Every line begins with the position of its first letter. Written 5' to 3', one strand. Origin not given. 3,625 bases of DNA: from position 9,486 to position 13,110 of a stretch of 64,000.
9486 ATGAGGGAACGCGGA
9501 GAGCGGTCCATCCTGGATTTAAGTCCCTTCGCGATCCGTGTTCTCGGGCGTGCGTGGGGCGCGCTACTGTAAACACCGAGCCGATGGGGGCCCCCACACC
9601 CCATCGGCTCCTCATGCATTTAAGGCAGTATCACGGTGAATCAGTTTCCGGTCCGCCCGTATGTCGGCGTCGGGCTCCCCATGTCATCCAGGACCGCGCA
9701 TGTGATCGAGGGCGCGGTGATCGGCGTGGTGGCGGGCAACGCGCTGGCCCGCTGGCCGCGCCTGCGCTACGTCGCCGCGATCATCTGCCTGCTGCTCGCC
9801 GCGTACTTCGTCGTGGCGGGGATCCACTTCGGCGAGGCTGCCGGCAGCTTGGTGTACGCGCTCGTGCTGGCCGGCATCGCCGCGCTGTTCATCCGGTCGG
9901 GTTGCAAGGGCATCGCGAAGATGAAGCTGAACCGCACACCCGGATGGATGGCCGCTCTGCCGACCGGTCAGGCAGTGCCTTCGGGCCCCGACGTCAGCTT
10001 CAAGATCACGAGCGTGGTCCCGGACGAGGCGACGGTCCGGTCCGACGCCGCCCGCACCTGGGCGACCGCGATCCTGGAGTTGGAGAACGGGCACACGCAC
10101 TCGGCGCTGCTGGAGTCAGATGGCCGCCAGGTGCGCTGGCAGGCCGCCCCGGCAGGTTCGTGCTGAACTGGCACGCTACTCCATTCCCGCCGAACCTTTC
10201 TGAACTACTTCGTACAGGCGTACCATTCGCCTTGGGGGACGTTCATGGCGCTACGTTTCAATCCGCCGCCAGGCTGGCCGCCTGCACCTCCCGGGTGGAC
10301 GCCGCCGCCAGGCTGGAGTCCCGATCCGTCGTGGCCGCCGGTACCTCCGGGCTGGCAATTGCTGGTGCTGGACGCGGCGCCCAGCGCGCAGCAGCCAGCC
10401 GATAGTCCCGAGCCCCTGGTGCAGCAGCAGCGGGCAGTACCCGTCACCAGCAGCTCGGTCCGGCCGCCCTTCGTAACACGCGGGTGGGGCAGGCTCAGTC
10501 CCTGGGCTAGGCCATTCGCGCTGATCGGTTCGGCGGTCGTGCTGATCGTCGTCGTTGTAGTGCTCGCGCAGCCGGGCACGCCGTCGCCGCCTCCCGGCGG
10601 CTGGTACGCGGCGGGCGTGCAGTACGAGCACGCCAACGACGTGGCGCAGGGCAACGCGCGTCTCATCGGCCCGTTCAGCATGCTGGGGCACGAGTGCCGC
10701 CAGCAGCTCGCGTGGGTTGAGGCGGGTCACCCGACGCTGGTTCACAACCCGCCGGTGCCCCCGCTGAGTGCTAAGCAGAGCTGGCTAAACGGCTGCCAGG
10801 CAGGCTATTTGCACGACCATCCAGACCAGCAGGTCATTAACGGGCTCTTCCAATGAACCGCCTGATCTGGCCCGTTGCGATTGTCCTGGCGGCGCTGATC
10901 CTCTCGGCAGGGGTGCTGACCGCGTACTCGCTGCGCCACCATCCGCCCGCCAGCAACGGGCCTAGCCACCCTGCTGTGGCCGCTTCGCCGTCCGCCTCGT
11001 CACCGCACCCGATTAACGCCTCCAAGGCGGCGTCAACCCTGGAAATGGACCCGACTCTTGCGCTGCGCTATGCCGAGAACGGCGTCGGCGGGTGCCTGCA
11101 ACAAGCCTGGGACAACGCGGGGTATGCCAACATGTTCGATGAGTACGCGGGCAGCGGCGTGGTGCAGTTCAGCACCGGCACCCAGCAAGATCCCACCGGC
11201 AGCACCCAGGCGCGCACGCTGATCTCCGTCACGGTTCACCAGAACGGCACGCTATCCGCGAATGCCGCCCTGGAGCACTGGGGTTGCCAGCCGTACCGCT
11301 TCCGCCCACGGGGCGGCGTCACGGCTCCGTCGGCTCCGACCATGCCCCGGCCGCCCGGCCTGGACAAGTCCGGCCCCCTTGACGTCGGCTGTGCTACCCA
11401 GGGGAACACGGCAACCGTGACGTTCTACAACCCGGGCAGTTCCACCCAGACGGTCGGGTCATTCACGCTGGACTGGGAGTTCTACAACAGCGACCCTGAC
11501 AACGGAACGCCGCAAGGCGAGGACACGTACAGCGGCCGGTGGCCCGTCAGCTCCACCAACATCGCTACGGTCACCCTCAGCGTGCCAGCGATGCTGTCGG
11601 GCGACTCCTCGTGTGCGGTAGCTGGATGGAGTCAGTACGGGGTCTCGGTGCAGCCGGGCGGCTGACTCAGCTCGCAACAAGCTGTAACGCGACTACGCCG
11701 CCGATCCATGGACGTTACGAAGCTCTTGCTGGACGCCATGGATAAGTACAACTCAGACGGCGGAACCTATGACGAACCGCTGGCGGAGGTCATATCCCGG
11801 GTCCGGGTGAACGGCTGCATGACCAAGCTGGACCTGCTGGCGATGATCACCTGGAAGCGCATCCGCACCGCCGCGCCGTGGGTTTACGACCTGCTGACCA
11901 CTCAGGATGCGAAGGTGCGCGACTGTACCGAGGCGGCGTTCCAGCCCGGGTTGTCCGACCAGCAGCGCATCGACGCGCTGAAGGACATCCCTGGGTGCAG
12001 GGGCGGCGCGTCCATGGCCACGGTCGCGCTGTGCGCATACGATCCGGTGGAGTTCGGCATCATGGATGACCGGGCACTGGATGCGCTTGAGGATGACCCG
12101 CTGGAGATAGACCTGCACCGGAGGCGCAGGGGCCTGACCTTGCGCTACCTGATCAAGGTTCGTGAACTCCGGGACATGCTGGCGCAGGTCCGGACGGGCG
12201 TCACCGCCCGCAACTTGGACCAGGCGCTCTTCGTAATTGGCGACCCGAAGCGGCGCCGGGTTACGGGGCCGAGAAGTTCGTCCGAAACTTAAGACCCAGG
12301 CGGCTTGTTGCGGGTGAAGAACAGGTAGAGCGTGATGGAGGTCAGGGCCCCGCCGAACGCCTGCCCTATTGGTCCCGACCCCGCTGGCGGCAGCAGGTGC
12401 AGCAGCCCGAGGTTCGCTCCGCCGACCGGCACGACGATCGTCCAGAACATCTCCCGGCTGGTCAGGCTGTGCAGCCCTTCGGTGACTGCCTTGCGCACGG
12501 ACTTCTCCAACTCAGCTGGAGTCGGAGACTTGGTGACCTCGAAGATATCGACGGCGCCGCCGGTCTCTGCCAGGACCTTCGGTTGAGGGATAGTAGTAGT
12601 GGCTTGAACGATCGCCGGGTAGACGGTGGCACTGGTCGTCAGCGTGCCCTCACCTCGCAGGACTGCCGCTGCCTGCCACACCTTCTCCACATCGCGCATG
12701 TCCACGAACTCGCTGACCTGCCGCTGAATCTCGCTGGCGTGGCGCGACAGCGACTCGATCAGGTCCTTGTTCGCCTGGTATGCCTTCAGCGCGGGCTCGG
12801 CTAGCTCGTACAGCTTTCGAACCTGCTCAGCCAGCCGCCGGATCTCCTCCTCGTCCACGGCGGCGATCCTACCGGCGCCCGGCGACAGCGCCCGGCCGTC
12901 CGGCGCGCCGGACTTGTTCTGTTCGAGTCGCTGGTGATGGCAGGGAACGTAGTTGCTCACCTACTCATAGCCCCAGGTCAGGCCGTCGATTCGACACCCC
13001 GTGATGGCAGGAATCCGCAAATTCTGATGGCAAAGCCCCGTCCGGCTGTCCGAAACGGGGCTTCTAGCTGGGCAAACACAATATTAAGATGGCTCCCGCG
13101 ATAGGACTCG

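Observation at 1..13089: tRNA-Asn-flanked island with excision and replication genes but no integrase, transfer or capsid genes: satellite-like element in an actinobacterium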

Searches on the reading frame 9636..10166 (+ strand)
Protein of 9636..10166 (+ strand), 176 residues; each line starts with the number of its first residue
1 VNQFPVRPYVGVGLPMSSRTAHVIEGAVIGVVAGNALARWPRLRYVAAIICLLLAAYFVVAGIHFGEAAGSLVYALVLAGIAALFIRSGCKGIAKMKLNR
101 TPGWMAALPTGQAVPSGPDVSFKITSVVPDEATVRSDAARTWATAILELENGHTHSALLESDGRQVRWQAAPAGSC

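Call 5: search_protein_families(library=pfam, max_evalue=0.01, proteins=[window:9636-10166:+])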
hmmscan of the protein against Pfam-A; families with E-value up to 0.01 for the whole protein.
window:9636-10166:+ (176 aa): 0 families

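Call 77: search_protein_families(library=pfam, max_evalue=0.001, proteins=[window:9636-10166:+])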
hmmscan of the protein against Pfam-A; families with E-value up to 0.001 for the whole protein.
window:9636-10166:+ (176 aa): 0 families

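Call 99: search_protein_families(library=phrogs, max_evalue=0.01, proteins=[window:9636-10166:+])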
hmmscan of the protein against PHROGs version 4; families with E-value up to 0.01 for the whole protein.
window:9636-10166:+ (176 aa): 0 families

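Call 100: search_protein_families(library=ncbifam, max_evalue=0.01, proteins=[window:9636-10166:+])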
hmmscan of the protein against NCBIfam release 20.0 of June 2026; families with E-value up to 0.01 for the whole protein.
window:9636-10166:+ (176 aa): 0 families

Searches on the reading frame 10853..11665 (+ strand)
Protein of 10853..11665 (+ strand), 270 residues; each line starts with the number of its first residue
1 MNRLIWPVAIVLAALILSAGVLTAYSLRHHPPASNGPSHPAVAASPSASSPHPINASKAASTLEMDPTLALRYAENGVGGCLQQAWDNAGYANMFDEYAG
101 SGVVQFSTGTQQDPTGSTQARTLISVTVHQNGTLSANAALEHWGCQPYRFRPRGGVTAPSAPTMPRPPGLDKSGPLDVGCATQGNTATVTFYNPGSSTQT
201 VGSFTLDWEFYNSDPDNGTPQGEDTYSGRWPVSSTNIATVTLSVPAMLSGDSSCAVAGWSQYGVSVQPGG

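Call 5: search_protein_families(library=pfam, max_evalue=0.01, proteins=[window:10853-11665:+])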
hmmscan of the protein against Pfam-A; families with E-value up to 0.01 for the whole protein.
window:10853-11665:+ (270 aa): 0 families

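Call 43: search_protein_families(library=padloc, max_evalue=0.01, proteins=[window:10853-11665:+])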
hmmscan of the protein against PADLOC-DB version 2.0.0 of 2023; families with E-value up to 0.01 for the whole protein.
window:10853-11665:+ (270 aa): 0 families

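Call 77: search_protein_families(library=pfam, max_evalue=0.001, proteins=[window:10853-11665:+])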
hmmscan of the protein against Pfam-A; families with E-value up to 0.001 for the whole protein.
window:10853-11665:+ (270 aa): 0 families

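Call 99: search_protein_families(library=phrogs, max_evalue=0.01, proteins=[window:10853-11665:+])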
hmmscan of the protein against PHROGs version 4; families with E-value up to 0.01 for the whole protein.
window:10853-11665:+ (270 aa): 0 families

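Call 100: search_protein_families(library=ncbifam, max_evalue=0.01, proteins=[window:10853-11665:+])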
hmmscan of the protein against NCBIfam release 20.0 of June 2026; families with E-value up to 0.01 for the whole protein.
window:10853-11665:+ (270 aa): 0 families

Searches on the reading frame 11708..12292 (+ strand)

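Call 6: search_protein_families(library=pfam, max_evalue=0.01, proteins=[window:11708-12292:+])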
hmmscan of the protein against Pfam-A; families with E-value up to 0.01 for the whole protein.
window:11708-12292:+ (194 aa): 0 families

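Call 43: search_protein_families(library=padloc, max_evalue=0.01, proteins=[window:11708-12292:+])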
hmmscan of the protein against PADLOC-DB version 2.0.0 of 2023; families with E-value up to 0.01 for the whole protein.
window:11708-12292:+ (194 aa): 0 families

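Call 77: search_protein_families(library=pfam, max_evalue=0.001, proteins=[window:11708-12292:+])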
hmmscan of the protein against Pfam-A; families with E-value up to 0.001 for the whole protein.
window:11708-12292:+ (194 aa): 0 families

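Call 99: search_protein_families(library=phrogs, max_evalue=0.01, proteins=[window:11708-12292:+])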
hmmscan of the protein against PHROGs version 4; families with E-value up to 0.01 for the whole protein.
window:11708-12292:+ (194 aa): 1 family
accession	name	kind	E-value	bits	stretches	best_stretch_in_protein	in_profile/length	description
phrog_24538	-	unknown function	1.2e-05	26.3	1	83-176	2-101/109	-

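Call 100: search_protein_families(library=ncbifam, max_evalue=0.01, proteins=[window:11708-12292:+])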
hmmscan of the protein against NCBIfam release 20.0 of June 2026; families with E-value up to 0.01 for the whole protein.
window:11708-12292:+ (194 aa): 0 families

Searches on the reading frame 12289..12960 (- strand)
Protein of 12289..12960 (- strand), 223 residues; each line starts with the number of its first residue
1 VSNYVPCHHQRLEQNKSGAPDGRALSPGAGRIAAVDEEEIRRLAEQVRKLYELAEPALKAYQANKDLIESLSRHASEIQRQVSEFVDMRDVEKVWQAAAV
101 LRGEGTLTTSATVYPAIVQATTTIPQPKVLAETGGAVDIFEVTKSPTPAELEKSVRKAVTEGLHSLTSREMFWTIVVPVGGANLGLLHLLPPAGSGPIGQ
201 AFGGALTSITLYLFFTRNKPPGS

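Call 6: search_protein_families(library=pfam, max_evalue=0.01, proteins=[window:12289-12960:-])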
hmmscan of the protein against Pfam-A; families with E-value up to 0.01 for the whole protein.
window:12289-12960:- (223 aa): 0 families

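Call 36: search_protein_families(library=ncbifam, max_evalue=0.01, proteins=[window:12289-12960:-])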
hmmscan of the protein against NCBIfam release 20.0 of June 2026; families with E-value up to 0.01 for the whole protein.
window:12289-12960:- (223 aa): 0 families

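Call 43: search_protein_families(library=padloc, max_evalue=0.01, proteins=[window:12289-12960:-])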
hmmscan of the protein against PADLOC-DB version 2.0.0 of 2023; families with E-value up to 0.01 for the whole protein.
window:12289-12960:- (223 aa): 0 families

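Call 77: search_protein_families(library=pfam, max_evalue=0.001, proteins=[window:12289-12960:-])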
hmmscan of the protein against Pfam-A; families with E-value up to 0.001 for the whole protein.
window:12289-12960:- (223 aa): 0 families

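Call 99: search_protein_families(library=phrogs, max_evalue=0.01, proteins=[window:12289-12960:-])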
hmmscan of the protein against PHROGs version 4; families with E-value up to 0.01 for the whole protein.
window:12289-12960:- (223 aa): 0 families
